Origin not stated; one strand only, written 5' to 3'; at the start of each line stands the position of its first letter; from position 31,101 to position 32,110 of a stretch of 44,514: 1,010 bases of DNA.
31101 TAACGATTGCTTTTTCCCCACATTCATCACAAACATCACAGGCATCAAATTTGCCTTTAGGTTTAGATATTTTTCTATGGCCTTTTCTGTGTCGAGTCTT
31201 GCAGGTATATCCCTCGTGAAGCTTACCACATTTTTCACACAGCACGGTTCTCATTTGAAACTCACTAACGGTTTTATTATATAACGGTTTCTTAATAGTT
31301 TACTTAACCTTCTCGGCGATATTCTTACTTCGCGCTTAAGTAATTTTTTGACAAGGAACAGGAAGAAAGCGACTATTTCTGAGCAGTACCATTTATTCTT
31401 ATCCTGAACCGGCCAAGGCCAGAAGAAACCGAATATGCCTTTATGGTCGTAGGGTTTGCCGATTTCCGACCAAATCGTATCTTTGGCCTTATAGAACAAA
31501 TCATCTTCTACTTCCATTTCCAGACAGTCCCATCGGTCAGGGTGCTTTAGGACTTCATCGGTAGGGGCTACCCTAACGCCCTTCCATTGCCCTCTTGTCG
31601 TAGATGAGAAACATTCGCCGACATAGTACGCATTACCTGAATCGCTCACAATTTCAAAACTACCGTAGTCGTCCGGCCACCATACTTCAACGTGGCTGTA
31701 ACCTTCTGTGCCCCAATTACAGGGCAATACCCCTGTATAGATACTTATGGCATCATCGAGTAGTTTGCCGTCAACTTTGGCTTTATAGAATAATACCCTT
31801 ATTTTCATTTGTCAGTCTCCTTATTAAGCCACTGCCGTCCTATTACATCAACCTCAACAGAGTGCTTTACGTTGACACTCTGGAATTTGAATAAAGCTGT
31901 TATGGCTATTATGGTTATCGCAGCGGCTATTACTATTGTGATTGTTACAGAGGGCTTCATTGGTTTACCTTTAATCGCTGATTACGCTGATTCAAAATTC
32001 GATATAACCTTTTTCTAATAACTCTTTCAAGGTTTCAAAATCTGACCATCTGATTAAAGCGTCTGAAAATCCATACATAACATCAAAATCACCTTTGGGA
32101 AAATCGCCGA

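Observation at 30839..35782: Translationally welded accessory cassette mixing DNA-modification, nuclease and two Cys-peptidase-fold genes (candidate anti-defence / takeover module)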

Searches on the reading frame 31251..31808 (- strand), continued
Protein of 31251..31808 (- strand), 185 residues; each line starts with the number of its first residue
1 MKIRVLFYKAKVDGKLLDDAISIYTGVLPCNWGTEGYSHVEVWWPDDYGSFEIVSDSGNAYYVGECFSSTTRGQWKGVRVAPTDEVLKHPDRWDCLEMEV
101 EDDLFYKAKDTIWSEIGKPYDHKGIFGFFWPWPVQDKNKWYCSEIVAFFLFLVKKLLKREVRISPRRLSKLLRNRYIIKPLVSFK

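Call 63: search_protein_families(library=pfam, proteins=[L017:9292-9852:+, L017:11153-12214:+], max_evalue=0.05)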
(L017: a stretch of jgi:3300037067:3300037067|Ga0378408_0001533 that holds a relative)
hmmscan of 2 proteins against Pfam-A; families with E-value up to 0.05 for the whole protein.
L017:9292-9852:+ (186 aa): 1 family
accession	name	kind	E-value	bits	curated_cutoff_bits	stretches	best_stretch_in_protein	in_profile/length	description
PF10083.14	DUF2321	-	6.7e-05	23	24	1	37-139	10-105/157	Uncharacterized protein conserved in bacteria (DUF2321)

L017:11153-12214:+ (353 aa): 3 families
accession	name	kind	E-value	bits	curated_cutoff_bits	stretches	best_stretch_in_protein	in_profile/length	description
PF15777.11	Anti-TRAP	-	0.0017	18.7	32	0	126-160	10-37/59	Tryptophan RNA-binding attenuator protein inhibitory protein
PF00684.25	DnaJ_CXXCXGXG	-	0.0029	18.3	32.7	1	123-160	12-48/65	DnaJ central domain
PF05129.18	Zn_ribbon_Elf1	-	0.0048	17.4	29.8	0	65-106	14-54/79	Transcription elongation factor Elf1 like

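Call 66: fold_search(model_id=the predicted structure, library=viral)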
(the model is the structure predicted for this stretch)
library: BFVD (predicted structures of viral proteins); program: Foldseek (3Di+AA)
matches with E <= 10: 315; with E <= 0.001: 19
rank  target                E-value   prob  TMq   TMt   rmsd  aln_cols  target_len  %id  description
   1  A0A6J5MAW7            3.9e-12  1.00  0.71  0.78   3.3       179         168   27  Uncharacterized protein [uncultured Caudovirales phage]
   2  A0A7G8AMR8            4.3e-07  1.00  0.58  0.72   3.8       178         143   19  (no name in the UniProt tables at hand)
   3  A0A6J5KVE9            6.8e-06  1.00  0.56  0.64   5.4       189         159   19  Uncharacterized protein [uncultured Caudovirales phage]
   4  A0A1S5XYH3            8.2e-06  1.00  0.58  0.54   4.8       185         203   17  (no name in the UniProt tables at hand)
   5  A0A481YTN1            1.2e-05  1.00  0.57  0.44   5.0       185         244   17  Protein OPG091 [Marseillevirus LCMAC102]
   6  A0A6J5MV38            1.5e-05  1.00  0.60  0.63   5.6       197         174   16  Uncharacterized protein [uncultured Caudovirales phage]
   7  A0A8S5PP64            2.9e-05  1.00  0.64  0.17   4.0       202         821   15  Cysteine peptidase [Myoviridae sp. ctwwN25]
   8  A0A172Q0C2            4.2e-05  1.00  0.60  0.65   5.2       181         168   14  Uncharacterized protein [Acinetobacter phage vB_AbaM_ME3]
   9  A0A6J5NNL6            5.4e-05  1.00  0.56  0.67   5.4       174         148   21  Uncharacterized protein [uncultured Caudovirales phage]
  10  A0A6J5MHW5            7.5e-05  1.00  0.52  0.54   5.9       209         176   20  Uncharacterized protein [uncultured Caudovirales phage]
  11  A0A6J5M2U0            1.0e-04  1.00  0.50  0.57   5.5       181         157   18  Uncharacterized protein [uncultured Caudovirales phage]
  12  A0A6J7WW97            1.7e-04  1.00  0.62  0.64   5.2       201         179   11  Uncharacterized protein [uncultured Caudovirales phage]
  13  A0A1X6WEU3            1.9e-04  1.00  0.53  0.45   6.9       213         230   15  (no name in the UniProt tables at hand)
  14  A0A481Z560            2.2e-04  1.00  0.55  0.38   7.1       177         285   12  Permuted papain-like amidase [Pithovirus LCPAC101]
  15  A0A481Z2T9            2.2e-04  1.00  0.52  0.38   5.9       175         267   15  Permuted papain-like amidase [Pithovirus LCPAC102]
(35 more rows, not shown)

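Call 78: search_protein_families(library=padloc, proteins=[window:31251-31808:-], max_evalue=0.01)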
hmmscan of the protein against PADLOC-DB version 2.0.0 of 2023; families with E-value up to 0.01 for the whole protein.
window:31251-31808:- (185 aa): 0 families

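Call 79: search_protein_families(library=ncbifam, proteins=[window:31251-31808:-], max_evalue=0.01)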
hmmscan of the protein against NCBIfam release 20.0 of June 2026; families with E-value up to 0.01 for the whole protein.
window:31251-31808:- (185 aa): 0 families

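Call 96: search_protein_families(library=pfam, proteins=[L040:9041-9595:+, L045:10539-11108:+, L024:9442-9954:+, L034:8759-9991:+, L029:9651-9986:+, L028:4589-5065:+, L032:9165-10004:+, L025:650-1231:+], max_evalue=0.01)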
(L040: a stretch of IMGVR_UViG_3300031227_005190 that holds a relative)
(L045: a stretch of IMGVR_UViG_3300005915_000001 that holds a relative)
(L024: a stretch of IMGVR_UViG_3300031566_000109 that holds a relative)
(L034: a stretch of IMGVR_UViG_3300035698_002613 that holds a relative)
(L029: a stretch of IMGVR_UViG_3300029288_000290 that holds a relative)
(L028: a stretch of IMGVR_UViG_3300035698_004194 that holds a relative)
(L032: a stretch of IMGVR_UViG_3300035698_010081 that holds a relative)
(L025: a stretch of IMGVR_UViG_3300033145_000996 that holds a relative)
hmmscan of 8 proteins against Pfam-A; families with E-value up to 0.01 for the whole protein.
L040:9041-9595:+ (184 aa): 0 families

L045:10539-11108:+ (189 aa): 0 families

L024:9442-9954:+ (170 aa): 0 families

L034:8759-9991:+ (410 aa): 4 families
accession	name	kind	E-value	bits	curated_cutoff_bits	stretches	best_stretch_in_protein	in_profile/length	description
PF01555.25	N6_N4_Mtase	-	5.2e-21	76.1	26.7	1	203-394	2-220/221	DNA methylase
PF03602.21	Cons_hypoth95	-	0.00011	22.3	24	0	188-238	99-150/182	Conserved hypothetical protein 95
PF02195.25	ParB_N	-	0.00013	22.3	26.3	1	19-96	4-85/95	ParB N-terminal domain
PF01170.24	UPF0020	-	0.0012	19.1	22.3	0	190-218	109-138/197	RMKL-like, methyltransferase domain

L029:9651-9986:+ (111 aa): 0 families

L028:4589-5065:+ (158 aa): 0 families

L032:9165-10004:+ (279 aa): 1 family
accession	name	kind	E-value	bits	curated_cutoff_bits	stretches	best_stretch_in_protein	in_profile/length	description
PF04055.27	Radical_SAM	-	0.00063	20.4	29.5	1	100-215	3-101/166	Radical SAM superfamily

L025:650-1231:+ (193 aa): 1 family
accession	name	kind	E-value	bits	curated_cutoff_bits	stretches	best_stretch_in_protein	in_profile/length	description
PF00847.26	AP2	-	7.8e-09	36.2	33.3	1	131-180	1-53/54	AP2 domain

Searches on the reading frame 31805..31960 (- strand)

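Call 5: search_protein_families(library=pfam, proteins=[window:31805-31960:-], max_evalue=0.1)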
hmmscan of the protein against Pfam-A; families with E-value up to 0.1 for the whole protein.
window:31805-31960:- (51 aa): 2 families
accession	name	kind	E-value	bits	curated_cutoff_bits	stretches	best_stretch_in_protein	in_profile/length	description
PF13850.11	ERGIC_N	-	0.015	15.9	27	1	6-39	23-56/91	Endoplasmic Reticulum-Golgi Intermediate Compartment (ERGIC)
PF10907.13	DUF2749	-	0.091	13.2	25.5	1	1-24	1-24/72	Protein of unknown function (DUF2749)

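Call 6: search_protein_families(library=phrogs, proteins=[window:31805-31960:-], max_evalue=0.01)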
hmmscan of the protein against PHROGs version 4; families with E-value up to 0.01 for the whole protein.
window:31805-31960:- (51 aa): 0 families

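Call 78: search_protein_families(library=padloc, proteins=[window:31805-31960:-], max_evalue=0.01)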
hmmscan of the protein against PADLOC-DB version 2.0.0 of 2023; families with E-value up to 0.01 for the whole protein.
window:31805-31960:- (51 aa): 0 families

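Call 79: search_protein_families(library=ncbifam, proteins=[window:31805-31960:-], max_evalue=0.01)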
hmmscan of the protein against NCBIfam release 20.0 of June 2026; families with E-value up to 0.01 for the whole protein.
window:31805-31960:- (51 aa): 1 family
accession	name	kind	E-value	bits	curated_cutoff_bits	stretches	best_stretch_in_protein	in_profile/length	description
TIGR02866.1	CoxB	equivalog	0.0065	16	147.7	1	6-45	62-102/202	cytochrome c oxidase subunit II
